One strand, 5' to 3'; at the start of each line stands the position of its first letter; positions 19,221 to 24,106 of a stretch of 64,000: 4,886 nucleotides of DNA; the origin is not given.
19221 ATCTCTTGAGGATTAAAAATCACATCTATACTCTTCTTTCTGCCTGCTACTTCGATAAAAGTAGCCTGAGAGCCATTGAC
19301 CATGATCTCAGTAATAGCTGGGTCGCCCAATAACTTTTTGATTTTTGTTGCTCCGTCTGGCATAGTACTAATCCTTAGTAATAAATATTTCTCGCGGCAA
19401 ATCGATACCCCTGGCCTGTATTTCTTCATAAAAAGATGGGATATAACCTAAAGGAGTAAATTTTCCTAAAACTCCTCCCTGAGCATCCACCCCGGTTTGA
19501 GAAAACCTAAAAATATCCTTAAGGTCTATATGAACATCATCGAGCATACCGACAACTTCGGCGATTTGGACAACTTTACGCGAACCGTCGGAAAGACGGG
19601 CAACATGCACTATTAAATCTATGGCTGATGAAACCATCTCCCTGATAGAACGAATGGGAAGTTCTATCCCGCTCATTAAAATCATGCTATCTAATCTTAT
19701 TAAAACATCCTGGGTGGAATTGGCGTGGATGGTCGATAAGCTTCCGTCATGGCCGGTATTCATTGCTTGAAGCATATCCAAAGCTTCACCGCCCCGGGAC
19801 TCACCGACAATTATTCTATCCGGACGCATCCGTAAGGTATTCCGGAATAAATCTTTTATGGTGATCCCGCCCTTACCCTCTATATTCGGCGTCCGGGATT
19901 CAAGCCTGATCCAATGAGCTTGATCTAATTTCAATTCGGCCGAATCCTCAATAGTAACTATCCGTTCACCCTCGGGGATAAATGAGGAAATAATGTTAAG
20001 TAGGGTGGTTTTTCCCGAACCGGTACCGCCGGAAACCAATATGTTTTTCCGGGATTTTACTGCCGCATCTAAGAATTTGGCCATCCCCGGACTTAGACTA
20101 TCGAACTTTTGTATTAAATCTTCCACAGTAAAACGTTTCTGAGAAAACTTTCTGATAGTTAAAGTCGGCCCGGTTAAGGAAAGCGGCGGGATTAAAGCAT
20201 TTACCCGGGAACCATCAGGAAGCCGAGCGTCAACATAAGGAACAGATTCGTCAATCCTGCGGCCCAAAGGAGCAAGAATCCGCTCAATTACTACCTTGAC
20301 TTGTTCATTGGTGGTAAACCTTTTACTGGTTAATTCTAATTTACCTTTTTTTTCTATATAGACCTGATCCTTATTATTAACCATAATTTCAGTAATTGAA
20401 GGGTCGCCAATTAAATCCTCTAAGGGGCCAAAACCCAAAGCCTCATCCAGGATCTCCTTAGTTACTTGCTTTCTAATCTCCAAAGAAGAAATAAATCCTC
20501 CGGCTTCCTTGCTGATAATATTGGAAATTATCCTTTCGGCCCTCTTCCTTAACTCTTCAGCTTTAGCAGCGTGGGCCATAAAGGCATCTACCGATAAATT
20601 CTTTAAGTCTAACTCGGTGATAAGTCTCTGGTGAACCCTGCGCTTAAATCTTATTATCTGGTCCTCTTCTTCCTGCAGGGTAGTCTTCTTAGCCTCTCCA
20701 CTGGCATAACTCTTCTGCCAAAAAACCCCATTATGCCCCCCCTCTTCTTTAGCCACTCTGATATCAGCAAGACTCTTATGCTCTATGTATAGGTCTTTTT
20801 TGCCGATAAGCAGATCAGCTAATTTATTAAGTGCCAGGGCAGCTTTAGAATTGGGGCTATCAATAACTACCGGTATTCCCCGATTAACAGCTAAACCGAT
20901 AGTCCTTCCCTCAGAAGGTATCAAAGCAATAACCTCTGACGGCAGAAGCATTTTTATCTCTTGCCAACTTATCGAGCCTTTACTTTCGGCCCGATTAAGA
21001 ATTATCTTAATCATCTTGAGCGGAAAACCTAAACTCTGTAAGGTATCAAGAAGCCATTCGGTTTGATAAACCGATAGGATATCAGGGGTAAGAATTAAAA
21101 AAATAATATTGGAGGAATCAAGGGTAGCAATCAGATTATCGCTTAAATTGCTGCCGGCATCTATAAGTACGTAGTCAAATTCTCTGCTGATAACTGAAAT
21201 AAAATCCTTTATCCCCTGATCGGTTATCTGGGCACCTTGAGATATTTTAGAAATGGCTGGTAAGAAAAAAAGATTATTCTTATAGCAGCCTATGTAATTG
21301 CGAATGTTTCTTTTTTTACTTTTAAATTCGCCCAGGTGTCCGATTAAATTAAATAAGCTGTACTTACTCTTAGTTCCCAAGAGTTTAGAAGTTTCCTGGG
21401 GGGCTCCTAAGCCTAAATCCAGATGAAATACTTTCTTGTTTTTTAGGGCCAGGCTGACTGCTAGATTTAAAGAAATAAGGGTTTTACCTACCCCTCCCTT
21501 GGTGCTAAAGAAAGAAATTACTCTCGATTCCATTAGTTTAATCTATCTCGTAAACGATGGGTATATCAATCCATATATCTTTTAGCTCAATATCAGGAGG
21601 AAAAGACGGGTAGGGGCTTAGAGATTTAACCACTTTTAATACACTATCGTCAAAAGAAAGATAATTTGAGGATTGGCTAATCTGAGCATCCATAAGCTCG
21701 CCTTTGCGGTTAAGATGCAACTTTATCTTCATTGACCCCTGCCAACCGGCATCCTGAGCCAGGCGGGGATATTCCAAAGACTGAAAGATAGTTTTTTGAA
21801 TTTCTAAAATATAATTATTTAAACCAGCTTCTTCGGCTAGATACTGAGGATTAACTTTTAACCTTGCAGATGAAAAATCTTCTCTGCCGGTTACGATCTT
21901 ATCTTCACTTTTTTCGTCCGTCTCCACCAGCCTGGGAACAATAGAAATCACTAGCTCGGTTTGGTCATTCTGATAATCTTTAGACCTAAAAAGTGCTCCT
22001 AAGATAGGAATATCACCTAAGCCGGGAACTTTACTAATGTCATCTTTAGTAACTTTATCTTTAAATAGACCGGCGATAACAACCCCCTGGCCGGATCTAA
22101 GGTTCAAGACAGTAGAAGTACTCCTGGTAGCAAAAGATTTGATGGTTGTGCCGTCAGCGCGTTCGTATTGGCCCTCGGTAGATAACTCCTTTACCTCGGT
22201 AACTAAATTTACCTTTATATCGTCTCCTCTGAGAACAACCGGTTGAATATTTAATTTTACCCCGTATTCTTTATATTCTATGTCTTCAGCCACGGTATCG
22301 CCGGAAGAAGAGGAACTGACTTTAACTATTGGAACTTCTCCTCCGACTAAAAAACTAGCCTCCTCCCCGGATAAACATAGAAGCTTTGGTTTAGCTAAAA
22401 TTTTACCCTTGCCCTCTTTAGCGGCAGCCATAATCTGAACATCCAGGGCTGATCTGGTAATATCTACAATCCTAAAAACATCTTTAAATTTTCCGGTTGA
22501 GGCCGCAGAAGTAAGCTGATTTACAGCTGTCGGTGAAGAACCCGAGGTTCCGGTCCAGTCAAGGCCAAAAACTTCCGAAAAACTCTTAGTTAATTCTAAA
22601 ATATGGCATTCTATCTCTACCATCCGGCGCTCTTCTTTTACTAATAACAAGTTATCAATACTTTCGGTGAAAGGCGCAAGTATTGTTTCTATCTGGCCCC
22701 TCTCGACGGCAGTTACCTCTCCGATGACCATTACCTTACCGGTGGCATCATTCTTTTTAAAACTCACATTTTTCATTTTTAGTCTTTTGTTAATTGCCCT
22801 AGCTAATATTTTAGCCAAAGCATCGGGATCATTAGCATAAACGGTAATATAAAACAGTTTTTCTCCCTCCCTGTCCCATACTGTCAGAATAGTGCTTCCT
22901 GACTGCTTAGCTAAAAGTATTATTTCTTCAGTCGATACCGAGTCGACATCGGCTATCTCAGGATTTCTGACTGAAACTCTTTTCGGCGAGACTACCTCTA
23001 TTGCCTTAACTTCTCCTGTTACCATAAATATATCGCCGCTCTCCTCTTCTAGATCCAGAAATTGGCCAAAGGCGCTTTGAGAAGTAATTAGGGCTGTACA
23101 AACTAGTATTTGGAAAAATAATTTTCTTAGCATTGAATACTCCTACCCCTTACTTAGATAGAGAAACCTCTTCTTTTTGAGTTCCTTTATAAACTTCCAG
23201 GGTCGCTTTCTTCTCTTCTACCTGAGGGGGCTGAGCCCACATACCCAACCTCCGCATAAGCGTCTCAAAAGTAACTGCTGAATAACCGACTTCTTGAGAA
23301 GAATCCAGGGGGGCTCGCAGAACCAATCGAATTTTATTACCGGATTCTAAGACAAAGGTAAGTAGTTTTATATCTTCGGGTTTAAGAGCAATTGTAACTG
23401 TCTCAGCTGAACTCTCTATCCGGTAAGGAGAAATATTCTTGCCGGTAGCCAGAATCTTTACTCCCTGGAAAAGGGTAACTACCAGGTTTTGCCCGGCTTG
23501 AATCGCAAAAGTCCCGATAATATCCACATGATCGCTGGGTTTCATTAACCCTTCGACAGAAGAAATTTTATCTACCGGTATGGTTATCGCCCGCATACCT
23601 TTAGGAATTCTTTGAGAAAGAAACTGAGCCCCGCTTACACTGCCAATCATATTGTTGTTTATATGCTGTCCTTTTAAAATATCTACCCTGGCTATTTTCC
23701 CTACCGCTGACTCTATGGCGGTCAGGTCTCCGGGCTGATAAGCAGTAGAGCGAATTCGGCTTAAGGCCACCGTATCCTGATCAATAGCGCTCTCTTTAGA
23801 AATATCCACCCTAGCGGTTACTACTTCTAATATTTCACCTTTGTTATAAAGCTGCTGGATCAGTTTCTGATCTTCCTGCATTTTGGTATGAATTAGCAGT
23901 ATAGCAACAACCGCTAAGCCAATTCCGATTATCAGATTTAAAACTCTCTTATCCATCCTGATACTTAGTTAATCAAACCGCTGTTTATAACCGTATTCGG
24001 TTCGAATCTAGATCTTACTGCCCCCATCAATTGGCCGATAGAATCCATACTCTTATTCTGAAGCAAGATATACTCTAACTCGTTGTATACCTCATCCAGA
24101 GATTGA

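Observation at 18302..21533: CpaE/TadZ-like::CpaF fusion ATPase followed by a second stand-alone CpaF paralogue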

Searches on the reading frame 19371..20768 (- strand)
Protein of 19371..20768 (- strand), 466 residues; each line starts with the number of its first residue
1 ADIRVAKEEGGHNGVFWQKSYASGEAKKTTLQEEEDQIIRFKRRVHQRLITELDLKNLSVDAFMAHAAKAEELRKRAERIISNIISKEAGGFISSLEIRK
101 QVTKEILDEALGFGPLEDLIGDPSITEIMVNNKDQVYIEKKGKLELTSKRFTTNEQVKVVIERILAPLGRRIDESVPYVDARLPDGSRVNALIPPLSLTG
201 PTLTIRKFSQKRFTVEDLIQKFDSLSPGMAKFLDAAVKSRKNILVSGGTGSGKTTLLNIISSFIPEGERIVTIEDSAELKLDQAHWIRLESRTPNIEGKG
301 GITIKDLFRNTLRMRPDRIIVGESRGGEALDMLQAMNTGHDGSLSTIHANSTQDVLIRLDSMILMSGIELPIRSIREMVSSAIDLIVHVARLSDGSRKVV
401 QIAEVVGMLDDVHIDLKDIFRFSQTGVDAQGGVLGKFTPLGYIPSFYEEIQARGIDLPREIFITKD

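Call 51: search_solved_structures(query=window:19371-20768:-, max_evalue=1e-20, show_alignments=1)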
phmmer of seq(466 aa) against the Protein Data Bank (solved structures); distinct sequences matched with E-value up to 1e-20: 9.
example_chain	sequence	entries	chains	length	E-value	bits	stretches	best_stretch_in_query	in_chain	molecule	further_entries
9e24_A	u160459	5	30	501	4.5e-115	388.1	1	31-460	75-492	CpaF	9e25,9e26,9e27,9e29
8rkd_E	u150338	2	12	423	1.6e-114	386.2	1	93-460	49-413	Pilus assembly ATPase CpaF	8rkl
8rjf_A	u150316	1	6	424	1.6e-114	386.2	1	93-460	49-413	Pilus assembly ATPase CpaF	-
2oap_1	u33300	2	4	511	2.3e-41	145.2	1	72-364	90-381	Type II secretion system protein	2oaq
4ii7_A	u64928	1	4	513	8e-41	143.4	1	74-426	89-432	FlaI ATPase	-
4ihq_A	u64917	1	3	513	5.4e-40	140.7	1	74-426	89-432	FlaI ATPase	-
2gza_A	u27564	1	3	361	5.4e-35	124.2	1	113-397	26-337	Type IV secretion system protein VirB11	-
6bge_A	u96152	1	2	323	4.7e-31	111.2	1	123-390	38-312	VirB11-like protein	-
1g6o_A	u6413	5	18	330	4.8e-31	111.2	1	123-390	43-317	CAG-ALPHA | virB11 homolog | Cag-alfa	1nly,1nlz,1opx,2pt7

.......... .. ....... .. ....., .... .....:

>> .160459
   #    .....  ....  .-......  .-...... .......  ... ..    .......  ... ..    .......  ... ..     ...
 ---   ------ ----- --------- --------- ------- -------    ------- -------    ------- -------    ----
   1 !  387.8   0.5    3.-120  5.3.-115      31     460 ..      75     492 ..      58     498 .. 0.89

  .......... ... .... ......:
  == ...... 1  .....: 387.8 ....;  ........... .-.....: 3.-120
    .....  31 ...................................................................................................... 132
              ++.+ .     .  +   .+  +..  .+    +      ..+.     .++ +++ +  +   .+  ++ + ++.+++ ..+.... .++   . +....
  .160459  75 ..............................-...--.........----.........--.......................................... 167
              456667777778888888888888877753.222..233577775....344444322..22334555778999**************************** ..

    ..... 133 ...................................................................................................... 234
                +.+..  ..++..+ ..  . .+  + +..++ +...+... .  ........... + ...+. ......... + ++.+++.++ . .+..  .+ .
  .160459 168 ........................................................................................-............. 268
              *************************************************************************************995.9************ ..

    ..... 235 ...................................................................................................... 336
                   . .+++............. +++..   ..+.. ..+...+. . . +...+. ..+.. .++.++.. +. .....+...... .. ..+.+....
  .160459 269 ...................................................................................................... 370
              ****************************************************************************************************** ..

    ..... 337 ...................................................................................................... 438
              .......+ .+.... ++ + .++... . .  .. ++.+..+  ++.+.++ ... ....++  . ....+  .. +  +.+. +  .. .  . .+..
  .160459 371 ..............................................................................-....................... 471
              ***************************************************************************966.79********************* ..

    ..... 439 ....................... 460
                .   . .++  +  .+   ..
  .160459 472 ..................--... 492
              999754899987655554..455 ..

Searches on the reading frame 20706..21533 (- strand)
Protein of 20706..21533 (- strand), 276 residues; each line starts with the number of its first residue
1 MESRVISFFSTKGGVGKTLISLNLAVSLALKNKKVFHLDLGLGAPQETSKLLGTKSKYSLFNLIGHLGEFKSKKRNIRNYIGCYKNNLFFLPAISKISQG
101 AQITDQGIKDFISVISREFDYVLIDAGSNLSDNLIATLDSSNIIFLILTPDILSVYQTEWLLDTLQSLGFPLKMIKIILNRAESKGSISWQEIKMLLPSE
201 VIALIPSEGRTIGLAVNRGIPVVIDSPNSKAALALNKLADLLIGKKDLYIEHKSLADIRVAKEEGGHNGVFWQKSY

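Call 23: search_solved_structures(query=window:20706-21533:-, max_evalue=0.001, show_alignments=2)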
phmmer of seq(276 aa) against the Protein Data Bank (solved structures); distinct sequences matched with E-value up to 0.001: 22.
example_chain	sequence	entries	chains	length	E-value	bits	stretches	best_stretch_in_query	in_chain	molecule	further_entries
1hyq_A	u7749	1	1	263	8.3e-16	61.5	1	4-263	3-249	CELL DIVISION INHIBITOR (MIND-1)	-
4v02_A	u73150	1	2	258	1e-15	61.3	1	4-236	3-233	SITE-DETERMINING PROTEIN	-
4v03_A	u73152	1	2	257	1.2e-15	61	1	4-236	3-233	SITE-DETERMINING PROTEIN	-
3ea0_A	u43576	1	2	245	1.4e-12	51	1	3-230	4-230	ATPase, ParA family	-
1g3q_A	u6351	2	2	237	1.6e-12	50.7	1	3-240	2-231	CELL DIVISION INHIBITOR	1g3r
1ion_A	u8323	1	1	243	3.2e-12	49.8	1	3-240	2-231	PROBABLE CELL DIVISION INHIBITOR MIND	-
4rz3_A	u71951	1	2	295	2.2e-11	47.1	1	4-240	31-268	Site-determining protein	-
4rz2_A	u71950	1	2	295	2.8e-11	46.7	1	4-240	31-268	Site-determining protein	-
6riq_C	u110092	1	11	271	3.7e-11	46.3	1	4-246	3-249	Site-determining protein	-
3q9l_A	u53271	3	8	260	9.9e-11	44.9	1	3-246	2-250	Septum site-determining protein minD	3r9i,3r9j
8pb9_A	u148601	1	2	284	4.2e-08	36.3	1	4-236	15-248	Antiactivator FleN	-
8p53_A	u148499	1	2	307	5.5e-08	35.9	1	4-236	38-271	Antiactivator FleN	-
5j1j_A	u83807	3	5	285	5.7e-08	35.8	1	4-236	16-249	Site-determining protein | Transcriptional antiactivator FleN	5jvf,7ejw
8ray_B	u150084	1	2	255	9.7e-08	35.1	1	4-230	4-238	ParA family protein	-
8jmj_A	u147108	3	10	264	2.1e-07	34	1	2-168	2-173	SpoOJ regulator (Soj)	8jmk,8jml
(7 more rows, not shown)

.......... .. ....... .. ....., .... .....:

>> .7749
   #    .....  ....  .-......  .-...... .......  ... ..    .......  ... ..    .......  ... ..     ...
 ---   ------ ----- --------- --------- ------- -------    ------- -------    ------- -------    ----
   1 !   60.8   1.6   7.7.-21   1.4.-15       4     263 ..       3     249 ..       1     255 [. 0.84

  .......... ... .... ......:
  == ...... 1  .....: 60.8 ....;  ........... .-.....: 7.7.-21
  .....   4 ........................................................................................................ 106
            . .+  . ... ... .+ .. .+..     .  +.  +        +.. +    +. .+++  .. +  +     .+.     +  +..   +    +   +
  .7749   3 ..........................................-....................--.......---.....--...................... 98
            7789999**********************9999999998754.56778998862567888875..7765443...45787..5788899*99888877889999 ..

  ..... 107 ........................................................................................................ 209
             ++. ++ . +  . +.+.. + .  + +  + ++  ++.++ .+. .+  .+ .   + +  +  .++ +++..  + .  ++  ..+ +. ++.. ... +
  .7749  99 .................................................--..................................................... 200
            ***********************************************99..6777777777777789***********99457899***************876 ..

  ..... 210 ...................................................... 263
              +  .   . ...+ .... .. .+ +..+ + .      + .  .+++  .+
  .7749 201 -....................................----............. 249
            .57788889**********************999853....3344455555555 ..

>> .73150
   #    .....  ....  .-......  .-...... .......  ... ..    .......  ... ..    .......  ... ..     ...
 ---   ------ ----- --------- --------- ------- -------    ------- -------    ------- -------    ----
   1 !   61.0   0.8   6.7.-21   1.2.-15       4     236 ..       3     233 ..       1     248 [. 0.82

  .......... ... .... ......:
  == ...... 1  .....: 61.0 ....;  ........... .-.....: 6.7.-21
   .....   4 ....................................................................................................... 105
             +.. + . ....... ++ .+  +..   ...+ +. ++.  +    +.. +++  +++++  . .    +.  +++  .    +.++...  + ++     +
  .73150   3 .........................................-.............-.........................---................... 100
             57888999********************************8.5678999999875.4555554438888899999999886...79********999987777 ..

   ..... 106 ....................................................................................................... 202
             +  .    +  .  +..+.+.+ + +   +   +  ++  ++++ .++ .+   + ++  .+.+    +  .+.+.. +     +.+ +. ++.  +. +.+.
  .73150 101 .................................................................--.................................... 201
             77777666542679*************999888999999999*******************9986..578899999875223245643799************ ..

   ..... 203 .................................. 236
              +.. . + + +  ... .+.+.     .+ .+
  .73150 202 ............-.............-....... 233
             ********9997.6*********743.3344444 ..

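Call 43: search_solved_structures(query=A1, max_evalue=0.01)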
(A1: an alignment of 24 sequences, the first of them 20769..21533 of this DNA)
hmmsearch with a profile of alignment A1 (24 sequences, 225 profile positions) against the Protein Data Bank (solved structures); distinct sequences matched with E-value up to 0.01: 118 (the best 60 are shown).
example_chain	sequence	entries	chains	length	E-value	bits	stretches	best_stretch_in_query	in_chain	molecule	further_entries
3ea0_A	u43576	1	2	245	8.4e-50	172.6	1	2-225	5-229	ATPase, ParA family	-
1g3q_A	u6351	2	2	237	4.7e-33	117.8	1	2-225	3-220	CELL DIVISION INHIBITOR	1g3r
1ion_A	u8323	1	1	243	5.5e-32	114.3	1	2-225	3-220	PROBABLE CELL DIVISION INHIBITOR MIND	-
1hyq_A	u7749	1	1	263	8.6e-32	113.7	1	2-225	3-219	CELL DIVISION INHIBITOR (MIND-1)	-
4v03_A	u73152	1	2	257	3.8e-31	111.6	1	2-222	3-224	SITE-DETERMINING PROTEIN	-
6riq_C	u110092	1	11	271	3e-30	108.6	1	1-222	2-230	Site-determining protein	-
4v02_A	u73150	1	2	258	3.5e-30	108.4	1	2-222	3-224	SITE-DETERMINING PROTEIN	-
3q9l_A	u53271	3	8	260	2.9e-29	105.4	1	1-221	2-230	Septum site-determining protein minD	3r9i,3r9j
5j1j_A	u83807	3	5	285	4.2e-27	98.3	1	2-183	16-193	Site-determining protein | Transcriptional antiactivator FleN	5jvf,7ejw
8pb9_A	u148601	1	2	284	3.8e-26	95.2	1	2-183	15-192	Antiactivator FleN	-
8p53_A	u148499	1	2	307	4.8e-26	94.9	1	2-183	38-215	Antiactivator FleN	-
4rz2_A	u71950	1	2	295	1.2e-24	90.2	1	2-224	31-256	Site-determining protein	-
4rz3_A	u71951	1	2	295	1.1e-23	87.1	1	2-224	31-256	Site-determining protein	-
8ray_B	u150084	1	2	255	7.5e-21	77.9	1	2-220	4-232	ParA family protein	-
6iub_A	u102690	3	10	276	1.2e-18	70.7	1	2-167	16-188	SpoOJ regulator (Soj)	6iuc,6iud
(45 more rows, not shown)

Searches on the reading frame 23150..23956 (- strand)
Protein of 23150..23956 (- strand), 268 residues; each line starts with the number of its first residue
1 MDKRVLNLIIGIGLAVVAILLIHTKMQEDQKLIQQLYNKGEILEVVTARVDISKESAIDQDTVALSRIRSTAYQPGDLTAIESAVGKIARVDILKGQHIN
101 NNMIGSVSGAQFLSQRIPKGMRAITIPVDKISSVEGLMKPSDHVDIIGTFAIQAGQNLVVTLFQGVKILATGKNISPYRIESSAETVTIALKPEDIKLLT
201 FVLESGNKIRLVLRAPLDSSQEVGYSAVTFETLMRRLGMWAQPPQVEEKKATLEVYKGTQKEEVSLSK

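Call 4: search_protein_families(library=pfam, proteins=[window:23150-23956:-], max_evalue=0.01)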
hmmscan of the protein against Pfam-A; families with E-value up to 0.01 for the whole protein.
window:23150-23956:- (268 aa): 3 families
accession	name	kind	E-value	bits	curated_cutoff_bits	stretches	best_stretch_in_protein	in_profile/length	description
PF16976.10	RcpC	-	5.5e-18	65.4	28.8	1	112-214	2-114/114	Flp pilus assembly protein RcpC/CpaB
PF08666.17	SAF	-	7.3e-08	33.3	21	1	44-104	2-62/63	SAF domain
PF13144.11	ChapFlgA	-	3.9e-05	24.1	23.8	1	44-105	2-61/122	Chaperone for flagella basal body P-ring formation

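Call 5: search_protein_families(library=ncbifam, proteins=[window:23150-23956:-], max_evalue=0.001)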
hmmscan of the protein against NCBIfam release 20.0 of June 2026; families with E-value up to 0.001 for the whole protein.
window:23150-23956:- (268 aa): 2 families
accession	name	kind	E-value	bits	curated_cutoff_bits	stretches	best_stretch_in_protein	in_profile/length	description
TIGR03177.1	pilus_cpaB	equivalog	1.7e-40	138.9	71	1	6-263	2-261/262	Flp pilus assembly protein CpaB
TIGR03170.1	flgA_cterm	equivalog_domain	7.2e-07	29.2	54.65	1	43-104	13-74/137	flagellar basal body P-ring formation chaperone FlgA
